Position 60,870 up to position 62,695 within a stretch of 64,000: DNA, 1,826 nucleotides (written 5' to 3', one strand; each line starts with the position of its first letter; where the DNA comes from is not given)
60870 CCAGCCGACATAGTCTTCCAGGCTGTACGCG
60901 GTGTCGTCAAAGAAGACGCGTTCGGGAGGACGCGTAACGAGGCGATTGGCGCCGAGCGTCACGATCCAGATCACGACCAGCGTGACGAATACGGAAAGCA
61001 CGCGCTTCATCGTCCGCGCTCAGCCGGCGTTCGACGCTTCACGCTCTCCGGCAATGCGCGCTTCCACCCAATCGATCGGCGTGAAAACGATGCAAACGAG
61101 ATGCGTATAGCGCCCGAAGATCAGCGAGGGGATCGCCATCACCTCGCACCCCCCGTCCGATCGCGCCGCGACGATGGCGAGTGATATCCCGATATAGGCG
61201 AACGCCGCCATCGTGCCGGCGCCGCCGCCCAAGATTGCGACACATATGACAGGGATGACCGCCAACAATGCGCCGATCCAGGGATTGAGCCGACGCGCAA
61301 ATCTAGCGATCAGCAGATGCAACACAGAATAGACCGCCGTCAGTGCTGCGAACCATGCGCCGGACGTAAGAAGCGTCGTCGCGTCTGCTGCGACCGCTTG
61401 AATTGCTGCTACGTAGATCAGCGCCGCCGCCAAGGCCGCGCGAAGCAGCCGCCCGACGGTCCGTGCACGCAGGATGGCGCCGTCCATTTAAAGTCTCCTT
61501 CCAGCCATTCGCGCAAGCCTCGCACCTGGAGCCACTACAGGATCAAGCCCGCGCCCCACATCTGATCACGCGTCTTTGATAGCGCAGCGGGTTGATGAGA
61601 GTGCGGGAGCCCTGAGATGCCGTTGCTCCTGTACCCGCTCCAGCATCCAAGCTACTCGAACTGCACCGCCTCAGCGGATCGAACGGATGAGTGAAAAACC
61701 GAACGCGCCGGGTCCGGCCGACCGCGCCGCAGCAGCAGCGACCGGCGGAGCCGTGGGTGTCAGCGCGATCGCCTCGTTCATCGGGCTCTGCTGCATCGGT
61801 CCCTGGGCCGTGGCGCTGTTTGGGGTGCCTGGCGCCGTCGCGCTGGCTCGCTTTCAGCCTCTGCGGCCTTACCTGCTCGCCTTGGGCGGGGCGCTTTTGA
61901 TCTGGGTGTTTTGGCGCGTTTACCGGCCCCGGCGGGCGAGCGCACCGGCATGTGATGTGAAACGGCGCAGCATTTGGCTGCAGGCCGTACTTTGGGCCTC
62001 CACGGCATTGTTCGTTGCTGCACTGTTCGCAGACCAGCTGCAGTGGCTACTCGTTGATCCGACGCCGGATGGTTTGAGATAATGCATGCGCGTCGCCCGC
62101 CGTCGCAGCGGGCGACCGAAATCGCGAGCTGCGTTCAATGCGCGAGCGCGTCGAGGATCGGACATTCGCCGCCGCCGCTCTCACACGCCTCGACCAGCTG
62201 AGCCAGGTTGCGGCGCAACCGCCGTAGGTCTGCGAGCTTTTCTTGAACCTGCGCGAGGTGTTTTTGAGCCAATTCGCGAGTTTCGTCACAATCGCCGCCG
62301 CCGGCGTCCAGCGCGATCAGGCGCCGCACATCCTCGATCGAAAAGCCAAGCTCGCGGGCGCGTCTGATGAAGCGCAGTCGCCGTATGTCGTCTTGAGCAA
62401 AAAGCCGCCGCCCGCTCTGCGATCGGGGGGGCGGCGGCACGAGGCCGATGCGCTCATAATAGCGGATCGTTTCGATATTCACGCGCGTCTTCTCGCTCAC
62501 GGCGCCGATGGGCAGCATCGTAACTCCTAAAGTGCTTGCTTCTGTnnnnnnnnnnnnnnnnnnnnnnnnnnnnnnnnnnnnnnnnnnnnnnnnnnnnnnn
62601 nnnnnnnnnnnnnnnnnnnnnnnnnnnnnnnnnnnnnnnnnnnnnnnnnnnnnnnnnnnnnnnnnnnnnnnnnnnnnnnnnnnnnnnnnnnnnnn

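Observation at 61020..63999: Candidate uncharacterised thiol-based metal(loid) handling module: MerR, CGPC lipoprotein, GCE-motif membrane proteins (2.5 copies) and a MerT-like transporter, with no MerA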

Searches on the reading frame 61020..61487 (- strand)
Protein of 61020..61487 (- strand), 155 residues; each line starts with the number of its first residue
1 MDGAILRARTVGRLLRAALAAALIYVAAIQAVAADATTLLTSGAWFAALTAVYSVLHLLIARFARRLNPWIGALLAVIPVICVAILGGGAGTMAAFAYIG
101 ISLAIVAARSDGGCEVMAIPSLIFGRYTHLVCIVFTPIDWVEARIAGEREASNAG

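Call 3: search_protein_families(library=pfam, proteins=[window:61020-61487:-], max_evalue=0.1)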
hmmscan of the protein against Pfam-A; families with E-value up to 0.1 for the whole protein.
window:61020-61487:- (155 aa): 0 families

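Call 4: search_protein_families(library=ncbifam, proteins=[window:61020-61487:-], max_evalue=0.1)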
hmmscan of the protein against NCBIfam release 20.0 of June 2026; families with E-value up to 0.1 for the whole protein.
window:61020-61487:- (155 aa): 2 families
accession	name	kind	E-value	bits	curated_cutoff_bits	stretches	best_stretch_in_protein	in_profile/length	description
TIGR01940.1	nqrE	equivalog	0.0088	16.4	247.55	1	38-117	79-155/200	NADH:ubiquinone reductase (Na(+)-transporting) subunit E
NF007954.0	PRK10673.1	equivalog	0.08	12.2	399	0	100-141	79-120/255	esterase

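Call 16: search_protein_representatives(protein=window:61020-61487:-)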
Query: 155 residues. Proteins with E-value up to 0.001 (for the whole library): 266; up to 1e-10: 82; up to 1e-30: 5. The best 150 are listed.
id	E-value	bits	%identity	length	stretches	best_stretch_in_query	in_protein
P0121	4.4e-41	156.6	56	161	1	6-145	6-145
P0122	1.7e-33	132.0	45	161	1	7-148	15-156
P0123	7.3e-33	130.0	45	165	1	7-150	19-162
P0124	3.6e-31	124.5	45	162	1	6-147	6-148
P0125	3.7e-31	124.5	44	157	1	8-147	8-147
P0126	2.7e-29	118.4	42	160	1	6-152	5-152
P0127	1.0e-28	116.6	45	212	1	8-152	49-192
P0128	2.9e-28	115.0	51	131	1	51-147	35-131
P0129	1.3e-27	112.9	42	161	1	5-144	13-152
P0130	3.6e-27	111.5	50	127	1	43-147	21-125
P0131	2.5e-26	108.8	36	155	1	6-146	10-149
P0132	3.4e-26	108.4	48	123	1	42-147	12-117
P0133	7.7e-26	107.2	47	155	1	7-152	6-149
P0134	1.6e-25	106.2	38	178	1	8-145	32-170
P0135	4.7e-25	104.6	35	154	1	7-150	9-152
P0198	6.3e-11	58.9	41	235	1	10-145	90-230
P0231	3.8e-08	49.8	37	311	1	23-152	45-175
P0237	7.9e-08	48.8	33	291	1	32-146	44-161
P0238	8.3e-08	48.7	35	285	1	13-148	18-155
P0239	9.2e-08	48.6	38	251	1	18-150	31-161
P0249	5.0e-07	46.2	31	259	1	9-147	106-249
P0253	8.8e-07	45.4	31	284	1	12-148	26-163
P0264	1.8e-06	44.4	35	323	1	43-149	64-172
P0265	2.1e-06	44.2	39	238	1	52-150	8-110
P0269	2.8e-06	43.8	34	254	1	8-155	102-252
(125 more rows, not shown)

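Call 28: search_protein_families(library=pfam, alignment_id=A2, max_evalue=10)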
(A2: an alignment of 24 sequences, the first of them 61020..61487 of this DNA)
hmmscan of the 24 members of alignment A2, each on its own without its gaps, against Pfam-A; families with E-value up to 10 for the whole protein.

A. member 1, window:61020-61487:- (155 aa): 2 families
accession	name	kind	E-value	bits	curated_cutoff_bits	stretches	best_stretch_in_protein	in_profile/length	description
PF22242.1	6PGD_like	-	0.21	12.4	27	1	16-41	5-30/98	6-phosphogluconate dehydrogenase C-terminal domain-like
PF10063.14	DUF2301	-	0.3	12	25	1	23-109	34-117/135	Uncharacterized integral membrane protein (DUF2301)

B. families by the number of members that match (of 24 scanned): 23 families
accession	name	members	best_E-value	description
PF19948.4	DUF6410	15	2.4e-12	Family of unknown function (DUF6410)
PF11992.13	TgpA_N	4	1.9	TgpA N-terminal domain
PF11127.14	YgaP-like_TM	3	0.22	Inner membrane protein YgaP-like, transmembrane domain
PF06738.18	ThrE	2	0.0055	Putative threonine/serine exporter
PF03779.20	SPW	2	0.18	SPW repeat domain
PF06570.16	DUF1129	2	2.5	Protein of unknown function (DUF1129)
PF01284.28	MARVEL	1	0.00013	Membrane-associating domain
PF02694.21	UPF0060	1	0.00052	Uncharacterised BCR, YnfA/UPF0060 family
PF01027.25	Bax1-I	1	0.0017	Inhibitor of apoptosis-promoting Bax1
PF07301.16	DUF1453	1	0.021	CcdC protein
PF11770.13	GAPT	1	0.092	GRB2-binding adapter (GAPT)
PF22242.1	6PGD_like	1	0.21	6-phosphogluconate dehydrogenase C-terminal domain-like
PF10063.14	DUF2301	1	0.3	Uncharacterized integral membrane protein (DUF2301)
PF15168.11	TRIQK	1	0.32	Triple QxxK/R motif-containing protein family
PF10920.14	DUF2705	1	0.46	Protein of unknown function (DUF2705)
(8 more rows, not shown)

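Call 34: find_related_loci(query=A3, collection=metagenome_contigs, flank=6000)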
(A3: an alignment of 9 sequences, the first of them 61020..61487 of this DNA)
Query A3 (155 aa) in metagenome_contigs; peptide patterns used: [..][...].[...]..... (x = any residue, [..] = any of these).
199 stretches matched a pattern; 183 encode a relative of the query (tblastn E <= 1e-3); the best 80 are kept; 80 distinct loci.
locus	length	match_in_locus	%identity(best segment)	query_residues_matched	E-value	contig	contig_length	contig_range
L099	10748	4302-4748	50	6-154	1e-44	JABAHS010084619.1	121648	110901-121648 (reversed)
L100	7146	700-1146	50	6-154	1e-44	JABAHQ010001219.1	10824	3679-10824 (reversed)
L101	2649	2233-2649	52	3-141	1e-40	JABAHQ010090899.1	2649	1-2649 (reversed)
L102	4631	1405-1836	47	7-150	1e-39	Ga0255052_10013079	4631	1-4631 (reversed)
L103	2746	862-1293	47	7-150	2e-39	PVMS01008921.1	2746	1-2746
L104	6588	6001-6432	44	7-150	4e-39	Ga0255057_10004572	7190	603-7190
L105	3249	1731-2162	47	7-150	3e-39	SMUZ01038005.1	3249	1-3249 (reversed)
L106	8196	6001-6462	40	2-155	2e-38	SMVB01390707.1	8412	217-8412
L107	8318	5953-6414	40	2-155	2e-38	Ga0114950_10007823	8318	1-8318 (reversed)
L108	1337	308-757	41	6-155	7e-39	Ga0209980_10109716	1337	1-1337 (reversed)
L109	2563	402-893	45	6-155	4e-37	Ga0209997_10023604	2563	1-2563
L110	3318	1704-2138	43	6-150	2e-37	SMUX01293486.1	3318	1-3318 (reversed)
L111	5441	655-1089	43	6-150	3e-37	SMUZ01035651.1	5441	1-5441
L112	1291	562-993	43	7-150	8e-38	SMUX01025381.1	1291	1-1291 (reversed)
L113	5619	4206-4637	44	7-150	7e-37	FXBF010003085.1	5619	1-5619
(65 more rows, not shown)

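Call 74: search_protein_families(library=pfam, proteins=[P0231, P0237, P0238, P0253, P0264, P0249, P0269, P0239, P0198, P0265], max_evalue=0.001)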
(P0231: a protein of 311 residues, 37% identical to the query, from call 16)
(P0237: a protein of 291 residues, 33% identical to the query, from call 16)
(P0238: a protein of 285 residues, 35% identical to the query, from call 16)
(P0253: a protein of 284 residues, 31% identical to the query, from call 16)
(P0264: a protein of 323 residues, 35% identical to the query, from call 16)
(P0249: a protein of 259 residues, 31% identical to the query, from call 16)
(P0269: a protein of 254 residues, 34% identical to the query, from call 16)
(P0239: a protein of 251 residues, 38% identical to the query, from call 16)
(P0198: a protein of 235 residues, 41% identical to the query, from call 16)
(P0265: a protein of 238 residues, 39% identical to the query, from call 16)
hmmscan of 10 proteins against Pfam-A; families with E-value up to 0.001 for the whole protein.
P0231 (311 aa): 1 family
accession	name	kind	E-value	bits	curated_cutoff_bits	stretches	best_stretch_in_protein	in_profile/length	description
PF19948.4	DUF6410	-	9.8e-14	52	25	1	108-286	6-174/189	Family of unknown function (DUF6410)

P0237 (291 aa): 1 family
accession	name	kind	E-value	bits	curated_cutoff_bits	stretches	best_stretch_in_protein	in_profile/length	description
PF19948.4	DUF6410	-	5.3e-13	49.6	25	1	106-277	12-180/189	Family of unknown function (DUF6410)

P0238 (285 aa): 1 family
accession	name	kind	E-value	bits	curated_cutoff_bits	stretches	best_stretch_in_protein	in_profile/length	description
PF19948.4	DUF6410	-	4.6e-16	59.6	25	1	94-270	8-178/189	Family of unknown function (DUF6410)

P0253 (284 aa): 1 family
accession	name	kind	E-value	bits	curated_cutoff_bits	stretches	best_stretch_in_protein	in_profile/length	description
PF19948.4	DUF6410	-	1.2e-33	117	25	1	95-284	1-185/189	Family of unknown function (DUF6410)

P0264 (323 aa): 1 family
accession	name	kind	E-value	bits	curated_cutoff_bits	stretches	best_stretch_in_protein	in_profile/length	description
PF19948.4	DUF6410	-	1.6e-14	54.6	25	1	108-190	6-89/189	Family of unknown function (DUF6410)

P0249 (259 aa): 1 family
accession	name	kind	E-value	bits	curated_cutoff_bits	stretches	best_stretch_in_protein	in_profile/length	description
PF19948.4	DUF6410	-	1.3e-08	35.3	25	1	189-246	8-65/189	Family of unknown function (DUF6410)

P0269 (254 aa): 1 family
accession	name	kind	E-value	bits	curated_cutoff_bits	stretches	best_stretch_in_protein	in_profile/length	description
PF08044.16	DUF1707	-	1.9e-19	69.8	27.6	1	15-67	1-53/53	DUF1707 SHOCT-like domain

P0239 (251 aa): 1 family
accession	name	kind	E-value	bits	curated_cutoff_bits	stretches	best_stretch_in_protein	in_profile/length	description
PF19948.4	DUF6410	-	3.2e-16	60.1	25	1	98-177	8-87/189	Family of unknown function (DUF6410)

P0198 (235 aa): 1 family
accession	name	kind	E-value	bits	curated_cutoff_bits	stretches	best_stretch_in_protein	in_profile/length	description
PF19948.4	DUF6410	-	1.3e-13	51.6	25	1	172-234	8-70/189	Family of unknown function (DUF6410)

P0265 (238 aa): 1 family
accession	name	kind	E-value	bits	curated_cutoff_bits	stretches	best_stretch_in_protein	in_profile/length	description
PF19948.4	DUF6410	-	1.2e-17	64.8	25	1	49-226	10-185/189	Family of unknown function (DUF6410)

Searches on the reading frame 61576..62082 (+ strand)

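Call 3: search_protein_families(library=pfam, proteins=[window:61576-62082:+], max_evalue=0.1)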
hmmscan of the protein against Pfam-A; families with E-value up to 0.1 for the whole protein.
window:61576-62082:+ (168 aa): 1 family
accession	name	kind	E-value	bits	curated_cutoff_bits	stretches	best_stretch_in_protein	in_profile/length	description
PF02411.20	MerT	-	2.9e-08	34.2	32.9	1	62-150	16-106/116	MerT mercuric transport protein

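Call 4: search_protein_families(library=ncbifam, proteins=[window:61576-62082:+], max_evalue=0.1)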
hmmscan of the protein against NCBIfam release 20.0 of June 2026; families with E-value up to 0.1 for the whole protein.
window:61576-62082:+ (168 aa): 3 families
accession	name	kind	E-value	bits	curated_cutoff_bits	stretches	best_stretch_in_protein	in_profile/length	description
NF033556.1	MerTP_fusion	equivalog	1.2e-08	34.8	180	1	69-143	9-85/186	mercuric transport protein MerTP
NF010314.2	PRK13751.2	equivalog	2.8e-07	30.7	150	1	60-151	11-107/116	mercuric ion transporter MerT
NF045683.1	MerT_CopZ_Se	exception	0.0015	18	375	1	49-150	4-110/235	MerT/CopZ fusion-like heavy metal transport selenoprotein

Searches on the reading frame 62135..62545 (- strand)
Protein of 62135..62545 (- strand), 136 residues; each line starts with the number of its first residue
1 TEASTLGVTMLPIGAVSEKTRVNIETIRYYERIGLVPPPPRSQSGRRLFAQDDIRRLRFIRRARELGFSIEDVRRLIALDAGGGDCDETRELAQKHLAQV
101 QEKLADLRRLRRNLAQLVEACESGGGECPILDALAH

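Call 3: search_protein_families(library=pfam, proteins=[window:62135-62545:-], max_evalue=0.1)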
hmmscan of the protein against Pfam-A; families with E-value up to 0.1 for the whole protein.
window:62135-62545:- (136 aa): 4 families
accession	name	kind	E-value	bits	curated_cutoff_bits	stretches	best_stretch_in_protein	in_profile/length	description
PF13411.12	MerR_1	-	2.2e-20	73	21.6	1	12-77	2-66/69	MerR HTH family regulatory protein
PF09278.17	MerR-DNA-bind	-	1.4e-18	67.7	25.4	1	54-117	1-65/65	MerR, DNA binding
PF00376.29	MerR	-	2.5e-15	56.4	28.2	1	13-49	2-38/38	MerR family regulatory protein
PF00435.27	Spectrin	-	0.042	14.8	29.9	0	57-125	4-71/105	Spectrin repeat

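Call 4: search_protein_families(library=ncbifam, proteins=[window:62135-62545:-], max_evalue=0.1)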
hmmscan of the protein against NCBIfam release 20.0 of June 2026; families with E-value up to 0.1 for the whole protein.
window:62135-62545:- (136 aa): 18 families
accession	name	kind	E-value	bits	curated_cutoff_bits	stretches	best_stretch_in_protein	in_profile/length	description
TIGR02051.1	MerR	equivalog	1.5e-36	125.4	150.85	1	13-134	2-124/124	mercury resistance transcriptional regulator MerR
NF007069.0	PRK09514.1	equivalog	3.3e-30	104.9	143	1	10-135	1-131/141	Zn(2+)-responsive transcriptional regulator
TIGR02044.1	CueR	equivalog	1.2e-29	102.9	147.4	1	13-134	3-126/127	Cu(I)-responsive transcriptional regulator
TIGR02043.1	ZntR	equivalog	1.4e-28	99.7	167.95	1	10-134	1-130/131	Zn(2+)-responsive transcriptional regulator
TIGR02047.1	CadR-PbrR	equivalog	4e-27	94.8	151.45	1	12-133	2-126/127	Cd(II)/Pb(II)-responsive transcriptional regulator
NF010315.0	PRK13752.1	subfamily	2.2e-26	92.7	261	1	10-134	7-132/144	mercury resistance transcriptional regulator MerR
NF041849.1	trans_regNmlR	equivalog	4.1e-20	72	175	1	13-119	3-110/117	stress response transcriptional regulator NmlR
NF007590.0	PRK10227.1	equivalog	1.9e-17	63.6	244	1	13-135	3-127/135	Cu(I)-responsive transcriptional regulator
TIGR02054.1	MerD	equivalog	1.5e-11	44.9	103.65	1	15-122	8-114/120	mercuric resistance transcriptional repressor MerD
NF047375.1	HeatShock_HspR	equivalog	2e-11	43.7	105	1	12-94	5-81/92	heat shock protein transcriptional repressor HspR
TIGR01950.1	SoxR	equivalog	5.6e-11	42.4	116.9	1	11-119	2-111/142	redox-sensitive transcriptional activator SoxR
NF050798.1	TF_FtsR_Actino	equivalog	8.9e-10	39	150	1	21-116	16-113/223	transcriptional regulator FtsR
NF047377.1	heat_HspR_dupli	exception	1.4e-08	34.5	300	1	18-109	13-105/214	heat shock protein transcriptional repressor HspR, fused homodimer type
NF053740.1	TransRegTnrAGPos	equivalog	9.7e-07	28.9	140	1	10-77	12-78/108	hypothetical protein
NF011617.0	PRK15043.1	equivalog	3.2e-06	26.6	417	1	11-111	4-101/243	HTH-type transcriptional regulator MlrA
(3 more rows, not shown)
